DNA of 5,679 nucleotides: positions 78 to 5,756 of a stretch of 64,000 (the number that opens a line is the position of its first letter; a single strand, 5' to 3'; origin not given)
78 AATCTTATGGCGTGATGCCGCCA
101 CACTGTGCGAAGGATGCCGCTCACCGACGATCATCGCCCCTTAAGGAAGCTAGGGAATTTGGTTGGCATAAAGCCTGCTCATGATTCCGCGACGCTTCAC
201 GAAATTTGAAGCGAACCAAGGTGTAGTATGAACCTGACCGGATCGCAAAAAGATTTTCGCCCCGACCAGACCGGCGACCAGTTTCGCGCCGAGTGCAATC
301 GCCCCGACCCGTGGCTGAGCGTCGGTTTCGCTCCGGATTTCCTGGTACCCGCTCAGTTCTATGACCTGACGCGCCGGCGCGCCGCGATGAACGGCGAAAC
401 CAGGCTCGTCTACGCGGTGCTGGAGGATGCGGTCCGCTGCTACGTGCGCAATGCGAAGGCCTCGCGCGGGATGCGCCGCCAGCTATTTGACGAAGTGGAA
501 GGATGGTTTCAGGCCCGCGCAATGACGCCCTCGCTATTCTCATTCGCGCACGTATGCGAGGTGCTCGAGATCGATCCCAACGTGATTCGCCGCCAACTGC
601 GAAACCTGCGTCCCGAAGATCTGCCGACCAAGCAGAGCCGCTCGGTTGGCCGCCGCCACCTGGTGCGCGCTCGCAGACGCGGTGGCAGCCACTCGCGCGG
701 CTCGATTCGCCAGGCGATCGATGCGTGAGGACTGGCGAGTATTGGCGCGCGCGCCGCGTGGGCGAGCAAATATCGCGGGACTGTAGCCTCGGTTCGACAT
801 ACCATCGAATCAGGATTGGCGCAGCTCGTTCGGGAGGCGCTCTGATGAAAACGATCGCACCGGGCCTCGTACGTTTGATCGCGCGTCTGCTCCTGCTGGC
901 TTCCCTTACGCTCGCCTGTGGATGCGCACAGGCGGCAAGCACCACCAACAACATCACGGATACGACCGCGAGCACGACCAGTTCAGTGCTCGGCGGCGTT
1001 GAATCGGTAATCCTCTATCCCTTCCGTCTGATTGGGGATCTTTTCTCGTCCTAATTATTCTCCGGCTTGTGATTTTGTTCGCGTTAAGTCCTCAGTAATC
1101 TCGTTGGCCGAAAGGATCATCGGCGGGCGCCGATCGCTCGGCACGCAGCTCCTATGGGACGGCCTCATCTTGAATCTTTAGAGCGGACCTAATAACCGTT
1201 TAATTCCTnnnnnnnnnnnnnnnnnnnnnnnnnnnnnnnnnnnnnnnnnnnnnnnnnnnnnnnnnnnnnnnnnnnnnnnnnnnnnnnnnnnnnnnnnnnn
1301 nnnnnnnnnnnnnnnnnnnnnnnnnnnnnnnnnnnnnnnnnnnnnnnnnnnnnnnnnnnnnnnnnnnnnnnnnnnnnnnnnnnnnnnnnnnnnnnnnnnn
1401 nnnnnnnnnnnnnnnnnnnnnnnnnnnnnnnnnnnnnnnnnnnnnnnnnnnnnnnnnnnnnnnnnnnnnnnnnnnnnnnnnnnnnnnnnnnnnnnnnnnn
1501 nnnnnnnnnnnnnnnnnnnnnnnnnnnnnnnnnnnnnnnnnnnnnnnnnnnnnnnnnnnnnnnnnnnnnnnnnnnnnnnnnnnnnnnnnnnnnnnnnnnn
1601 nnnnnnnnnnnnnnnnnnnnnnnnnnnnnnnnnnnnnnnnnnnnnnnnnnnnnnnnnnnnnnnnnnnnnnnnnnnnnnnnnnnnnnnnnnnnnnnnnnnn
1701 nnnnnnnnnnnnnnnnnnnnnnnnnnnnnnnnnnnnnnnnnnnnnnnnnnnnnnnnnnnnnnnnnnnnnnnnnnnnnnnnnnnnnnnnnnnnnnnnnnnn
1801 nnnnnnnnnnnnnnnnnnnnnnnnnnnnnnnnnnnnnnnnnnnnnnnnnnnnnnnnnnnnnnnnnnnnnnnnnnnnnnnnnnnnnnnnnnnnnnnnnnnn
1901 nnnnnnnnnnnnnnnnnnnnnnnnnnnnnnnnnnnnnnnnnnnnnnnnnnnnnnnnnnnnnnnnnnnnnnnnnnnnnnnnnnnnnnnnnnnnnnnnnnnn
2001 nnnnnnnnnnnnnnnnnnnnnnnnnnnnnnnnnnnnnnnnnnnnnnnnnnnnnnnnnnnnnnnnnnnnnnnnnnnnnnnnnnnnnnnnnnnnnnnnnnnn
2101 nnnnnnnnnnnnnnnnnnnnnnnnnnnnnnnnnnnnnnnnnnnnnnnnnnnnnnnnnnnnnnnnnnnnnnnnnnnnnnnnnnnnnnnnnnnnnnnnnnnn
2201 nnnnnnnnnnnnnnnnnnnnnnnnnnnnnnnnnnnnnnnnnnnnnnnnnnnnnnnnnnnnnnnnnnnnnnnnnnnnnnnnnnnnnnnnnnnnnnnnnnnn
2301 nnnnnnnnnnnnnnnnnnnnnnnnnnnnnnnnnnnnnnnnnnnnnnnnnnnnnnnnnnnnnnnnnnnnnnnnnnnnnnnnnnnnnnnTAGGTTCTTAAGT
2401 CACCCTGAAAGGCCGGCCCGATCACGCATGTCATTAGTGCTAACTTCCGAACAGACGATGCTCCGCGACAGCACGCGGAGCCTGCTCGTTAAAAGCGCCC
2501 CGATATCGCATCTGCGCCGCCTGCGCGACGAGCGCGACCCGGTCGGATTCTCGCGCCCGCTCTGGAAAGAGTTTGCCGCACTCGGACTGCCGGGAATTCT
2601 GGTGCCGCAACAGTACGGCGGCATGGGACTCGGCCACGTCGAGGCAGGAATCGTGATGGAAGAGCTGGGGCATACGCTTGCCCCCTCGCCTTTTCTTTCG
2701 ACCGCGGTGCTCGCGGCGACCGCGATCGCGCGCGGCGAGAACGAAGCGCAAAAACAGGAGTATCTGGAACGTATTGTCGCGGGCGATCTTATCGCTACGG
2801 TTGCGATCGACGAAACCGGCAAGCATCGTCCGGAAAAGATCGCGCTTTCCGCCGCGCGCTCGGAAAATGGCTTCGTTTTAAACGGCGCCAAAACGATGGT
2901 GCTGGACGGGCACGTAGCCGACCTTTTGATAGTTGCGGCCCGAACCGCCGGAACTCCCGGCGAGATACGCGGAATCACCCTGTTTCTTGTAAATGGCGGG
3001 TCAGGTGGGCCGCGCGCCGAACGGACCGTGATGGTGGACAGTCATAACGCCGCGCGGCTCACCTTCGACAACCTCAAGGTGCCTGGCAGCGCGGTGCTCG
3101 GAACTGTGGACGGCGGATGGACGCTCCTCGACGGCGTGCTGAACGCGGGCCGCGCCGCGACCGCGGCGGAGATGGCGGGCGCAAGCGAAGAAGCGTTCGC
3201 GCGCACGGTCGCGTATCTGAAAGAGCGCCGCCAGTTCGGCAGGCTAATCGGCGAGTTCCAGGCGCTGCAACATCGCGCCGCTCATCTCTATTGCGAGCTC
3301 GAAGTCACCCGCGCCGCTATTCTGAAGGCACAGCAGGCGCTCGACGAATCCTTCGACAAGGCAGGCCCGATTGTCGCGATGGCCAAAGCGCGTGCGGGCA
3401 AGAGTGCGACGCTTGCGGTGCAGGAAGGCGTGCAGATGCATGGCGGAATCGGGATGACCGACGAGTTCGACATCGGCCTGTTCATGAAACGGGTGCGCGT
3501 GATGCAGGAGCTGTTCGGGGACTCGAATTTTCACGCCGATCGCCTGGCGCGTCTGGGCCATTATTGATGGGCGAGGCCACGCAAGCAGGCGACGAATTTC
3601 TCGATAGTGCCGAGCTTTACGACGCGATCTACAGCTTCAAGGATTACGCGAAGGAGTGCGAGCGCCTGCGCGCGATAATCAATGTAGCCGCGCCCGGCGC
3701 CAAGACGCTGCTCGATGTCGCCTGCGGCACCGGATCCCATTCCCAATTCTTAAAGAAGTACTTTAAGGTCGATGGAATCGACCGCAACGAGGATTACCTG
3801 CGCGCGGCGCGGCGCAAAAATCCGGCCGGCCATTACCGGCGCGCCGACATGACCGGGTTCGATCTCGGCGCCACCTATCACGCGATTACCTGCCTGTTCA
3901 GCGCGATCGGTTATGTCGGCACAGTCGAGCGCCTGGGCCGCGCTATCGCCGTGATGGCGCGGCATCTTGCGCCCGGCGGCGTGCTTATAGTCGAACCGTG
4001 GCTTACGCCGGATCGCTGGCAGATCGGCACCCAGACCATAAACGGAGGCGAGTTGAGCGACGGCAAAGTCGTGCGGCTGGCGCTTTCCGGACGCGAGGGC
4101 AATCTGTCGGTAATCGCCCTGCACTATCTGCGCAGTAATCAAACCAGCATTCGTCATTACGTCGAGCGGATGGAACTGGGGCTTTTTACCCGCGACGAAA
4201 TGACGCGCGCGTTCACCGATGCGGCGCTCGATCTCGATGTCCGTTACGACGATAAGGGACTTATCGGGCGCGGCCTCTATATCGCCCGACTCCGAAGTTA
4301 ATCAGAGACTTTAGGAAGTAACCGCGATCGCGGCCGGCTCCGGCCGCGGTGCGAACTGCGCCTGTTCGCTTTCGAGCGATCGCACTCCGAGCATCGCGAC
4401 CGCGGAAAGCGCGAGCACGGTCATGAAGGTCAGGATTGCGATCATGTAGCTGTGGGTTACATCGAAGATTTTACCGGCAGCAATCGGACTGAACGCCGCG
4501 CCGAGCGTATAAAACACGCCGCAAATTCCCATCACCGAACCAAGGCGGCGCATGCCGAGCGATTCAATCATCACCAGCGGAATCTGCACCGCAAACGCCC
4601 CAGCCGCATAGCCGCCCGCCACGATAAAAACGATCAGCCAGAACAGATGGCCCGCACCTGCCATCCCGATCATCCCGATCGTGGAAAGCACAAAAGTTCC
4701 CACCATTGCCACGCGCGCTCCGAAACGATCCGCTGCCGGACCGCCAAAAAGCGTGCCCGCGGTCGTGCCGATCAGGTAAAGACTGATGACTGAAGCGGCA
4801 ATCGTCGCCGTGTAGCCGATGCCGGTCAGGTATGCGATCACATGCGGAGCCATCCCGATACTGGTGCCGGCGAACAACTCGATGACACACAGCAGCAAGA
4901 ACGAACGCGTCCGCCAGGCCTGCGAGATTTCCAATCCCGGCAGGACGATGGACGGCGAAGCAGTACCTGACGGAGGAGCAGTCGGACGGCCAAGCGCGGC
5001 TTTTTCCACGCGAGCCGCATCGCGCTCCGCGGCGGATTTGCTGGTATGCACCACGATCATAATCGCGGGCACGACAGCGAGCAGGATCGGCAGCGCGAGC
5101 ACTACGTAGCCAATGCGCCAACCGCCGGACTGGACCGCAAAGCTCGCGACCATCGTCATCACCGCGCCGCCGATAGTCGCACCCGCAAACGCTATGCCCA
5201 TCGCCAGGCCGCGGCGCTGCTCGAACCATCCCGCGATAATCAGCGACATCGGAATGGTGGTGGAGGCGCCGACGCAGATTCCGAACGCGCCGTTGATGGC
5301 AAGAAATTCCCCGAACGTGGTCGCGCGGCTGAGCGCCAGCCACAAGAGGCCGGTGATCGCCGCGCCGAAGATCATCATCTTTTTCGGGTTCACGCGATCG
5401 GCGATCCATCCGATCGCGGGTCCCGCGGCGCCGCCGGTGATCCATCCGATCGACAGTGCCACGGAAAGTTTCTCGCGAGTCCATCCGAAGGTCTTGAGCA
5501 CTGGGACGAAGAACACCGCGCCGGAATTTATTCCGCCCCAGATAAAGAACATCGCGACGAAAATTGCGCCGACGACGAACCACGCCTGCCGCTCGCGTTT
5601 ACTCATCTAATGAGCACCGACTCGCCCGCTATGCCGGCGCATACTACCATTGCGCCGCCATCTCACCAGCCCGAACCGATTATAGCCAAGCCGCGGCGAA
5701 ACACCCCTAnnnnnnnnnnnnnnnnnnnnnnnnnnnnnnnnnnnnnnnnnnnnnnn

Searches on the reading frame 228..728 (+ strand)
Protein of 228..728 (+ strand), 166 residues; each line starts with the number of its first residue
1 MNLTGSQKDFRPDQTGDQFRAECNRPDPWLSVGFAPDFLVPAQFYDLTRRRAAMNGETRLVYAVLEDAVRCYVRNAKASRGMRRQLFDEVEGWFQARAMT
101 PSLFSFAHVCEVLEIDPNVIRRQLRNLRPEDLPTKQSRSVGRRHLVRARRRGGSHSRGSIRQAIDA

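Call 9: search_protein_families(library=pfam, proteins=[window:228-728:+], max_evalue=0.01)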
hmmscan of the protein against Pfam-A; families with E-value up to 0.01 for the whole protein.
window:228-728:+ (166 aa): 0 families

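Call 11: search_protein_families(library=ncbifam, proteins=[window:228-728:+], max_evalue=0.001)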
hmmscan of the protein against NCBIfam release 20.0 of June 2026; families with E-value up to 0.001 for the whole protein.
window:228-728:+ (166 aa): 0 families

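Call 65: search_protein_families(library=pfam, proteins=[window:228-728:+], max_evalue=5)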
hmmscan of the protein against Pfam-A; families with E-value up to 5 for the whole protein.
window:228-728:+ (166 aa): 1 family
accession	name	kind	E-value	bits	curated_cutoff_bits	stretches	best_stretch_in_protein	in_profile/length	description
PF04112.18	Mak10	-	0.31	11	24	1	84-126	58-100/165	Mak10 subunit, NatC N(alpha)-terminal acetyltransferase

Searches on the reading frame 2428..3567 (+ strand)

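Call 37: search_protein_families(library=pfam, proteins=[window:2428-3567:+], max_evalue=0.00001)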
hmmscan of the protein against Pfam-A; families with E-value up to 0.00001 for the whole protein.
window:2428-3567:+ (379 aa): 3 families
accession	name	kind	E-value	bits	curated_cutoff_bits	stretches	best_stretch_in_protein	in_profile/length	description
PF00441.29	Acyl-CoA_dh_1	-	2.8e-31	109.1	22.4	1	229-375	2-147/150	Acyl-CoA dehydrogenase, C-terminal domain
PF02771.21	Acyl-CoA_dh_N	-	6.6e-22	78.5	22.9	1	6-120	1-113/113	Acyl-CoA dehydrogenase, N-terminal domain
PF02770.24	Acyl-CoA_dh_M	-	2.8e-09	37.5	33.3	1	142-215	20-96/97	Acyl-CoA dehydrogenase, middle domain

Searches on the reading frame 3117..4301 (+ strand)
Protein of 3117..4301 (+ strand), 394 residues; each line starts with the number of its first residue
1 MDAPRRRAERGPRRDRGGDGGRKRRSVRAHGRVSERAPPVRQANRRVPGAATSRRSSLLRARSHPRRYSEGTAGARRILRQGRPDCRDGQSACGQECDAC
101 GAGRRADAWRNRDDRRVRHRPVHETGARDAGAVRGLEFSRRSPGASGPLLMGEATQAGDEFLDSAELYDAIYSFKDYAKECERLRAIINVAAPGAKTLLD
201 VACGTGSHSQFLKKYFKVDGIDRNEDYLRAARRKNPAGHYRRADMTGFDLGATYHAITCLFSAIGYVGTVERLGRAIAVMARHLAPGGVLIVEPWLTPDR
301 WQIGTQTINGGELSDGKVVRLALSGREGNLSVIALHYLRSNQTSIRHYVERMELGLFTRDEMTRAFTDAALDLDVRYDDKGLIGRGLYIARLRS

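Call 37: search_protein_families(library=pfam, proteins=[window:3117-4301:+], max_evalue=0.00001)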
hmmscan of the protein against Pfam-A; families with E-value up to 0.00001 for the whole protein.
window:3117-4301:+ (394 aa): 4 families
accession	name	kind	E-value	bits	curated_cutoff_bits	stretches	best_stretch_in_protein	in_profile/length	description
PF13649.12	Methyltransf_25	-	1.3e-12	48.7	27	1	199-288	2-97/97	Methyltransferase domain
PF08241.18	Methyltransf_11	-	9.2e-09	36.3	21.2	1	199-292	1-95/95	Methyltransferase domain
PF08242.18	Methyltransf_12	-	3.5e-07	31.3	30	1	199-290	1-98/98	Methyltransferase domain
PF13489.12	Methyltransf_23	-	1.6e-06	28.4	27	1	183-307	8-131/164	Methyltransferase domain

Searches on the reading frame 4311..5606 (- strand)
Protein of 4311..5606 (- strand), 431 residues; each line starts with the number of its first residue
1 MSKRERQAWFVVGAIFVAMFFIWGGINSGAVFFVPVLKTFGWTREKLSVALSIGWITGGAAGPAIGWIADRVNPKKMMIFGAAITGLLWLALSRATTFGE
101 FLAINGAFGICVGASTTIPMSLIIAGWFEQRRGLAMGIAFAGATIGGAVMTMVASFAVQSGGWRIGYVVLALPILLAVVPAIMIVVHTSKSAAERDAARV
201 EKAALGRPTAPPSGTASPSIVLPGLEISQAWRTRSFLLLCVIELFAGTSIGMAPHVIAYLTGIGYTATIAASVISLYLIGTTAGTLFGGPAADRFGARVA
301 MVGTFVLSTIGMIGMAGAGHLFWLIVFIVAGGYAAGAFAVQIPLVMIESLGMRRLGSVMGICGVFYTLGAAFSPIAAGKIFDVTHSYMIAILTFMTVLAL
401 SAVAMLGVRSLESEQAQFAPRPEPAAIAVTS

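Call 37: search_protein_families(library=pfam, proteins=[window:4311-5606:-], max_evalue=0.00001)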
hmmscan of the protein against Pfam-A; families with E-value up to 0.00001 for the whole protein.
window:4311-5606:- (431 aa): 1 family
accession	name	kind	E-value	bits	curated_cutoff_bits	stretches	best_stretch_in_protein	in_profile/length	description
PF07690.21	MFS_1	-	9.3e-37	127.2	33.4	2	16-275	2-245/347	Major Facilitator Superfamily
